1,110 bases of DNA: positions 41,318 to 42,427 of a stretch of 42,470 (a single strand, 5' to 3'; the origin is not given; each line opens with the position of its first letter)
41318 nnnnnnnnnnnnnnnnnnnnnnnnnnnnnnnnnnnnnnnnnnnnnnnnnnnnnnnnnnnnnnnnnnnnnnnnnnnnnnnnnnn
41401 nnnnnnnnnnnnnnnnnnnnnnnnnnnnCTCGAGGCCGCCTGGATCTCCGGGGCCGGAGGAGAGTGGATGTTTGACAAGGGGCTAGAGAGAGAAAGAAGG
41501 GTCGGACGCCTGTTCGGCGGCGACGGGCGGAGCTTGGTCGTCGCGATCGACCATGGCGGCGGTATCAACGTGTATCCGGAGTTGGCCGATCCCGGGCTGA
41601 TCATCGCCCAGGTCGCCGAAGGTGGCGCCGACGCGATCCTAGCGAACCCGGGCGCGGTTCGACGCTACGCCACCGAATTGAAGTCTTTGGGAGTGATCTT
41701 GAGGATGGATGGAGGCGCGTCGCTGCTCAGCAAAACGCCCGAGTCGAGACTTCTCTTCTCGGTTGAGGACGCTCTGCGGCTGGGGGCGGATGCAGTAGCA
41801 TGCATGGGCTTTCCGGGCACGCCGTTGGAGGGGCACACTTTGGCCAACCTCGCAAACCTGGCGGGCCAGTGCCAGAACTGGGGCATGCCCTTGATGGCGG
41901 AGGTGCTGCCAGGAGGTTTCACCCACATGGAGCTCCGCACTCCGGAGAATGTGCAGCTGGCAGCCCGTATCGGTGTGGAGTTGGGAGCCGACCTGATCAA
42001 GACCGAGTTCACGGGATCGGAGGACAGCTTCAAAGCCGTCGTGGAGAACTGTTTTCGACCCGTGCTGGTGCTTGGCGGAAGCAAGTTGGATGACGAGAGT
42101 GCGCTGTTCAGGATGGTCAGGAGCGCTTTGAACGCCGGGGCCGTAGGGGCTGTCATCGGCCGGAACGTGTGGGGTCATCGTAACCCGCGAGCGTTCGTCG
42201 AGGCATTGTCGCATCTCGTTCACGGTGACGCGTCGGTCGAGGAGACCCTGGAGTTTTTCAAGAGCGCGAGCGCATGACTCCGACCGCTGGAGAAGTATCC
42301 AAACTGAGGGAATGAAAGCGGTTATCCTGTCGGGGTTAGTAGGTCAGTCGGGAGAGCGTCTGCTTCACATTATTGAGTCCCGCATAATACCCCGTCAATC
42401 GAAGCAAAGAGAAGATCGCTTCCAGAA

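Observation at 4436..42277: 38-kb strictly co-directional 31-locus array headed by a specialised NusG paralog, with no conventional regulator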

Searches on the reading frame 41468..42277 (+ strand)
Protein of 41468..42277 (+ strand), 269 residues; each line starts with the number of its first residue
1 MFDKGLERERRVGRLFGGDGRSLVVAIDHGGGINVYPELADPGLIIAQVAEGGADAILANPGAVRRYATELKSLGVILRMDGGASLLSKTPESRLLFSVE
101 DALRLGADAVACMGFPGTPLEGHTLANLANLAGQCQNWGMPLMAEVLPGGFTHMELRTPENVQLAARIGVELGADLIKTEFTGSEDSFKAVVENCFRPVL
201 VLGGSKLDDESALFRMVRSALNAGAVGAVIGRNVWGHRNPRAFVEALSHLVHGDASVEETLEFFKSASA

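Call 8: search_protein_families(library=ncbifam, max_evalue=0.01, proteins=[window:41468-42277:+])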
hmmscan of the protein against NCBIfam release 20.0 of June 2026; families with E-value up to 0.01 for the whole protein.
window:41468-42277:+ (269 aa): 8 families
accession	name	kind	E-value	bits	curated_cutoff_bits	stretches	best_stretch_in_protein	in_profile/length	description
NF005556.0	PRK07226.1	subfamily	1.7e-67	227.6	241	1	8-265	6-265/267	2-amino-3,7-dideoxy-D-threo-hept-6-ulosonate synthase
TIGR01949.1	ADH_synth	equivalog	1.9e-58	198.2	299.45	1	8-262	3-255/255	2-amino-3,7-dideoxy-D-threo-hept-6-ulosonate synthase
NF040816.1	Fbpase1_Arch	equivalog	4e-45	154.3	430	1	8-261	8-267/271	class I fructose-bisphosphate aldolase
NF006081.0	PRK08227.1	equivalog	1.5e-43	149.2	297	1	9-267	37-289/291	3-hydroxy-5-phosphonooxypentane-2,4-dione thiolase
NF041223.1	BagB_FevI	exception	1.9e-34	119.1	500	1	7-254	8-257/257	bagremycin/ferroverdin biosynthesis DhnA-type aldolase BagB/FevI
NF006704.0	PRK09250.1-1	equivalog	1.1e-13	50.7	277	2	17-180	35-209/308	class I fructose-bisphosphate aldolase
NF005321.0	PRK06852.1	equivalog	3.4e-11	42.8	420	1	33-266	56-306/308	aldolase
NF010386.0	PRK13813.1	equivalog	0.0046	16.6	208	0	217-251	179-213/216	orotidine 5'-phosphate decarboxylase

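Call 9: search_protein_families(library=pfam, max_evalue=0.01, proteins=[window:41468-42277:+])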
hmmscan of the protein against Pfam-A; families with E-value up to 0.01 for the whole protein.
window:41468-42277:+ (269 aa): 2 families
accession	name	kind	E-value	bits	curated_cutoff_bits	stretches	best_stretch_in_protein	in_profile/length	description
PF01791.15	DeoC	-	4.9e-39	134.7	23.8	1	24-236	3-228/229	DeoC/LacD family aldolase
PF22649.2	Cgl0159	-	0.0093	15.7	27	0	158-234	157-235/251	Cgl0159-like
